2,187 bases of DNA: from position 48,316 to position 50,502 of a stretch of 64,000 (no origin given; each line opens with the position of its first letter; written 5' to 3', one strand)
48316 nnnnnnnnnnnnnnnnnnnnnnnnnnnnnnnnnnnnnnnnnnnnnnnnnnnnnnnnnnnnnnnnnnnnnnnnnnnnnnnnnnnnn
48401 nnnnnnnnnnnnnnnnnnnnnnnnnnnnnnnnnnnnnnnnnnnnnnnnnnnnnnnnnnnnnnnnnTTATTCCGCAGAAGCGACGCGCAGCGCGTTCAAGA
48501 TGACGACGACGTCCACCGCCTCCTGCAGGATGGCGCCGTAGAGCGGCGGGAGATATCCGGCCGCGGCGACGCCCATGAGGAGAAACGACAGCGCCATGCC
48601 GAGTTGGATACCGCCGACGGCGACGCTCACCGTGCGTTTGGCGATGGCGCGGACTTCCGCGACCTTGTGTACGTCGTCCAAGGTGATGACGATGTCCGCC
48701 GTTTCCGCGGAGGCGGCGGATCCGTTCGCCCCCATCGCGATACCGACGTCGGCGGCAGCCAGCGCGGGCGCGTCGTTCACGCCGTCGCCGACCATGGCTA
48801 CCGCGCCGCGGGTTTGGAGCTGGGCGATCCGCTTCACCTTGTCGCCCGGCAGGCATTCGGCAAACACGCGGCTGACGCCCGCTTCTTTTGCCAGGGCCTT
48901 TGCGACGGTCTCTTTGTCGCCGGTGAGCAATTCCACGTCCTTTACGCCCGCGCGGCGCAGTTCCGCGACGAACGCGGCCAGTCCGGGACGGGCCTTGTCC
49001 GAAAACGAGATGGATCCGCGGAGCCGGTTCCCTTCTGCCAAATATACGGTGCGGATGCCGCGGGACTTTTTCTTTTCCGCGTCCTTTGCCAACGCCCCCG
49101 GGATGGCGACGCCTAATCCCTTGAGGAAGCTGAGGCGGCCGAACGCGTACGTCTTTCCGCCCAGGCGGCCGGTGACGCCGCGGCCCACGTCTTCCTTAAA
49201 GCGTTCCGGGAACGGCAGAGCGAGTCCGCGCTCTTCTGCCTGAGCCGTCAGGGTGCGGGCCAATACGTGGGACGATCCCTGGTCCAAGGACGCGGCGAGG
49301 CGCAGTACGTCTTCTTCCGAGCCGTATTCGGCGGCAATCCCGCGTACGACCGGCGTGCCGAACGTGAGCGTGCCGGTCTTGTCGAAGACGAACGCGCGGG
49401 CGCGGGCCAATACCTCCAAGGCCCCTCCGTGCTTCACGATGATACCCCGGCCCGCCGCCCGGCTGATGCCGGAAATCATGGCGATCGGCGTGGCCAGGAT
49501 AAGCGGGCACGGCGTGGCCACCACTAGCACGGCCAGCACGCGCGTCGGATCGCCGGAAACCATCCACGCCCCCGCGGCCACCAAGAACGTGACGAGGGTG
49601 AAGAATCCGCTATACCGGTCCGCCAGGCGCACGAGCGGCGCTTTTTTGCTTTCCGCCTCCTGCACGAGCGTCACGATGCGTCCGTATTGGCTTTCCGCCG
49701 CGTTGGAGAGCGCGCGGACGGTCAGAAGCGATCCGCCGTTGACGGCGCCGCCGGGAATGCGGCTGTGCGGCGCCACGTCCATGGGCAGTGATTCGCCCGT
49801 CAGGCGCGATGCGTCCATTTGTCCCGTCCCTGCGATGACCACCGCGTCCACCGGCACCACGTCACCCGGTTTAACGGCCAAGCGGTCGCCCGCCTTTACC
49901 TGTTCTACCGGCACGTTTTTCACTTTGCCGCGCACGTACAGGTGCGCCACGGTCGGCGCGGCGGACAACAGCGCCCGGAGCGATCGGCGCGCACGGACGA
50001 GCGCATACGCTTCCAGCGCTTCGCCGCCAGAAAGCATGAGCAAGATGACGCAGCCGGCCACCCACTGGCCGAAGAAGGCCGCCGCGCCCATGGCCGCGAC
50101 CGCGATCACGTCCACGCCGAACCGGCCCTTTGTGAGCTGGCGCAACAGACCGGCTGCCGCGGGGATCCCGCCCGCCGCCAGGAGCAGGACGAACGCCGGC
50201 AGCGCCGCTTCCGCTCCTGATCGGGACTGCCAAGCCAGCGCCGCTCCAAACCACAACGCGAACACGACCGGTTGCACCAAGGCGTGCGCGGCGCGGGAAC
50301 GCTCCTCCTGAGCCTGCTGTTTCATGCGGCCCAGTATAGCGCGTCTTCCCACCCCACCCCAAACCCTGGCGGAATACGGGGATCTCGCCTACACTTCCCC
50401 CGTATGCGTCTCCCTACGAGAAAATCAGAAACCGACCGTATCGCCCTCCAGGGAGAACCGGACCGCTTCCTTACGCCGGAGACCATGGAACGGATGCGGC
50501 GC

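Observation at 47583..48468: Second locus where one gene is flanked by identical hairpin terminators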

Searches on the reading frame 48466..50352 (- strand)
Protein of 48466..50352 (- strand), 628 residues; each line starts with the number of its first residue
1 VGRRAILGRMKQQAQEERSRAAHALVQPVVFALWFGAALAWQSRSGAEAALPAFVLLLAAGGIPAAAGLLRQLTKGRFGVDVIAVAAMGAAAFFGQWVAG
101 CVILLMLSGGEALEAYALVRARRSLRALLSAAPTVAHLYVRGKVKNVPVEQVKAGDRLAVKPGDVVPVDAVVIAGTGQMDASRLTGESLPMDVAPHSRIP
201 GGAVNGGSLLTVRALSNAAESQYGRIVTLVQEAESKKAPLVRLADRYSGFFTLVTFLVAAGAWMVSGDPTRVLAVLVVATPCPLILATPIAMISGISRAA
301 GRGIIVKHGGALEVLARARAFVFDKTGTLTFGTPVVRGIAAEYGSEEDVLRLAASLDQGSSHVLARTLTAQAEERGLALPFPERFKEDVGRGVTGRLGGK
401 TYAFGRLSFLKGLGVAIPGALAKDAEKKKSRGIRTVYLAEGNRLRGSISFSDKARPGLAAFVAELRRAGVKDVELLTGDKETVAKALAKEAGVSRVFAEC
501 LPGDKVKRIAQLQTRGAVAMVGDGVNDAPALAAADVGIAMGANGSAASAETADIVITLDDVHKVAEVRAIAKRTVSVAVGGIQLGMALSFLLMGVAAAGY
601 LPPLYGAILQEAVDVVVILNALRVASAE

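Call 11: search_protein_families(library=pfam, proteins=[window:48466-50352:-], max_evalue=0.01)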
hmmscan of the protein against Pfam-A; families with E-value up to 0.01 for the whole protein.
window:48466-50352:- (628 aa): 2 families
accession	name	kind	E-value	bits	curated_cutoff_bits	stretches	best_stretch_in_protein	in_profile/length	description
PF00122.25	E1-E2_ATPase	-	2.9e-43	147.9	28.1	1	132-301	3-180/181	E1-E2 ATPase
PF00702.32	Hydrolase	-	1.9e-29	103.8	26.4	1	319-535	2-191/191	haloacid dehalogenase-like hydrolase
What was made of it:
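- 48466..50352 (-): Heavy-metal P-type ATPase gene, the convergent neighbour. Pfam E1-E2_ATPase and Hydrolase (call 11).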

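Call 19: find_homologous_proteins(query=window:48469-50352:-)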
Query window:48469-50352:- (628 aa): 7924 proteins with E <= 0.001 among 8000 candidates; the best 120 are listed.
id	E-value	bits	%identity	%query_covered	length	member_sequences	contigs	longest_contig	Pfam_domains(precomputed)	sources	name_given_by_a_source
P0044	0.0e+0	1289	100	99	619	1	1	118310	PF00702.33,PF00122.26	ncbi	-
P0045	0.0e+0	1162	90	99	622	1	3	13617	PF00702.33,PF00122.26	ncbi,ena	-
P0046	5.9e-234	796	66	93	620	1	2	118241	PF00702.33,PF00122.26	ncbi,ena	-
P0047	5.1e-200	684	55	98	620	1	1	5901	PF00702.33,PF00122.26,PF12710.14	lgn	-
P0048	6.8e-197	674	56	91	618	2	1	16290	PF00702.33,PF00122.26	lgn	-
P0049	1.5e-192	659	56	96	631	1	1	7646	PF00702.33,PF00122.26,PF12710.14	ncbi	-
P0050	8.3e-191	654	58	89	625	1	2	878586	PF00702.33,PF00122.26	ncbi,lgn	-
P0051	7.5e-189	647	56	91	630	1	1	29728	PF00702.33,PF00122.26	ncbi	-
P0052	2.4e-188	646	54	96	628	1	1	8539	PF00702.33,PF00122.26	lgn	-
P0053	1.5e-187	643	56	90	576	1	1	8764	PF00702.33,PF00122.26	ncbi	-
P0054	2.8e-186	639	53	97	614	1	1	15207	PF00702.33,PF00122.26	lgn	-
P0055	3.2e-186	639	57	90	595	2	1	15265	PF00702.33,PF00122.26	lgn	-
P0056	1.5e-184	633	57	88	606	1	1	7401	PF00702.33,PF00122.26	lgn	-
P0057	1.5e-182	626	54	91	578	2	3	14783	PF00702.33,PF00122.26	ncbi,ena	-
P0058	2.2e-182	626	55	91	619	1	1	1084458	PF00702.33,PF00122.26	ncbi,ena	-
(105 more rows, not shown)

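Call 20: find_encoding_contigs(protein=P0045, flank=10000, max_places=5)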
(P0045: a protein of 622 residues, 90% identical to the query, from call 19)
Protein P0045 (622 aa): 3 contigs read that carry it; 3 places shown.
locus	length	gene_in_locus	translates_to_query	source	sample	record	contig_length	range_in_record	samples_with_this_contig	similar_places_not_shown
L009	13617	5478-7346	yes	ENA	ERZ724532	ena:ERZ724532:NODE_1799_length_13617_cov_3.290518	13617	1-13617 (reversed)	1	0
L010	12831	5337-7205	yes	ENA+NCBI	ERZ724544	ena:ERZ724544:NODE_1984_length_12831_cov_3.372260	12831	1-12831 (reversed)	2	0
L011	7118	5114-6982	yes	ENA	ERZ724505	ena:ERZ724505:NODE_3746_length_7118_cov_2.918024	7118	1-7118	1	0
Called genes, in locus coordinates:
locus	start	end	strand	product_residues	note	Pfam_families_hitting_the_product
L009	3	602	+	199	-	?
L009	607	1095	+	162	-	PF09900:DUF2127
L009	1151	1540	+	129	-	PF23477:zf_Tbcl_2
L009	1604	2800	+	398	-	PF19425:Csd3_N2, PF01551:Peptidase_M23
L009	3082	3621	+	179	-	PF01625:PMSR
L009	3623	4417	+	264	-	PF06750:A24_N_bact, PF01478:Peptidase_A24 (weak)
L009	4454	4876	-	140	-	PF08570:DUF1761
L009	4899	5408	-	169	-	PF03449:GreA_GreB_N, PF01272:GreA_GreB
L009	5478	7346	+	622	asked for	PF00122:E1-E2_ATPase, PF00702:Hydrolase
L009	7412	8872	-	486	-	PF00883:Peptidase_M17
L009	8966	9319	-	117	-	PF06262:Zincin_1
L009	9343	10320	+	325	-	PF00009:GTP_EFTU (faint), PF02492:cobW, PF07683:CobW_C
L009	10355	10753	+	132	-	-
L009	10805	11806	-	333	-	-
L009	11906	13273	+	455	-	PF01266:DAO, PF01946:Thi4 (weak), PF13450:NAD_binding_8 (faint)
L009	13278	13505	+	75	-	PF03372:Exo_endo_phos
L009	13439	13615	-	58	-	?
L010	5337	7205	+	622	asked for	PF00122:E1-E2_ATPase, PF00702:Hydrolase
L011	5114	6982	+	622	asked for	PF00122:E1-E2_ATPase, PF00702:Hydrolase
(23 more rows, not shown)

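Call 21: find_encoding_contigs(protein=P0046, flank=10000, max_places=5)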
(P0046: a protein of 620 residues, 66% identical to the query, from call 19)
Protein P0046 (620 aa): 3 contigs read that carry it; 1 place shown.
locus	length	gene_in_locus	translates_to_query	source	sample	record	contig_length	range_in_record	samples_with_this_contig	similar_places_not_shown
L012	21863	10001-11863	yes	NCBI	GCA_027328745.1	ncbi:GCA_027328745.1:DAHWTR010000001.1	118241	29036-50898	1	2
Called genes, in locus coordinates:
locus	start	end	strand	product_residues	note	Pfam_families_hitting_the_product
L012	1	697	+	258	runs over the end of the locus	-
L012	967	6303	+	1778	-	PF00041:fn3 (faint), PF16655:PhoD_N (faint), PF25059:FN3_DSCAM-DSCAML_C (faint), PF25788:Ig_Rha78A_N (faint), PF16656:Pur_ac_phosph_N, PF23376:Fn3_VIN3 (faint), PF16656:Pur_ac_phosph_N (weak), PF16656:Pur_ac_phosph_N, +1 more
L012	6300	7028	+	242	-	PF00041:fn3 (faint), PF16656:Pur_ac_phosph_N (faint)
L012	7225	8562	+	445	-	PF00005:ABC_tran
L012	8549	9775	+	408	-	PF12704:MacB_PCD, PF02687:FtsX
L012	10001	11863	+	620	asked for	PF00122:E1-E2_ATPase, PF00702:Hydrolase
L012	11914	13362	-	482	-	PF00883:Peptidase_M17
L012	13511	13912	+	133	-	-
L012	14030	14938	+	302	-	-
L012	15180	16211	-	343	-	PF00493:MCM (weak), PF01078:Mg_chelatase (faint), PF13191:AAA_16 (weak), PF00004:AAA, PF07724:AAA_2, PF07728:AAA_5 (weak), PF13401:AAA_22 (faint), PF10431:ClpB_D2-small (weak)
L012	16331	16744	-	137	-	PF06262:Zincin_1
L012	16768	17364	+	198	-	PF06821:Ser_hydrolase, PF12697:Abhydrolase_6 (weak)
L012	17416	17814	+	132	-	PF12802:MarR_2, PF12840:HTH_20 (weak), PF13463:HTH_27 (weak), PF01022:HTH_5 (weak)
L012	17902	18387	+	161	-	-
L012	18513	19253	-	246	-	-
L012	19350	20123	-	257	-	-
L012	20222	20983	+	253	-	PF03372:Exo_endo_phos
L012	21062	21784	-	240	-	PF04542:Sigma70_r2, PF04545:Sigma70_r4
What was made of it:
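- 48466..50352 (-): 90% and 66% orthologues in L009 and L012 (calls 19-21).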

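Call 22: find_encoding_contigs(protein=P0044, flank=10000, max_places=3)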
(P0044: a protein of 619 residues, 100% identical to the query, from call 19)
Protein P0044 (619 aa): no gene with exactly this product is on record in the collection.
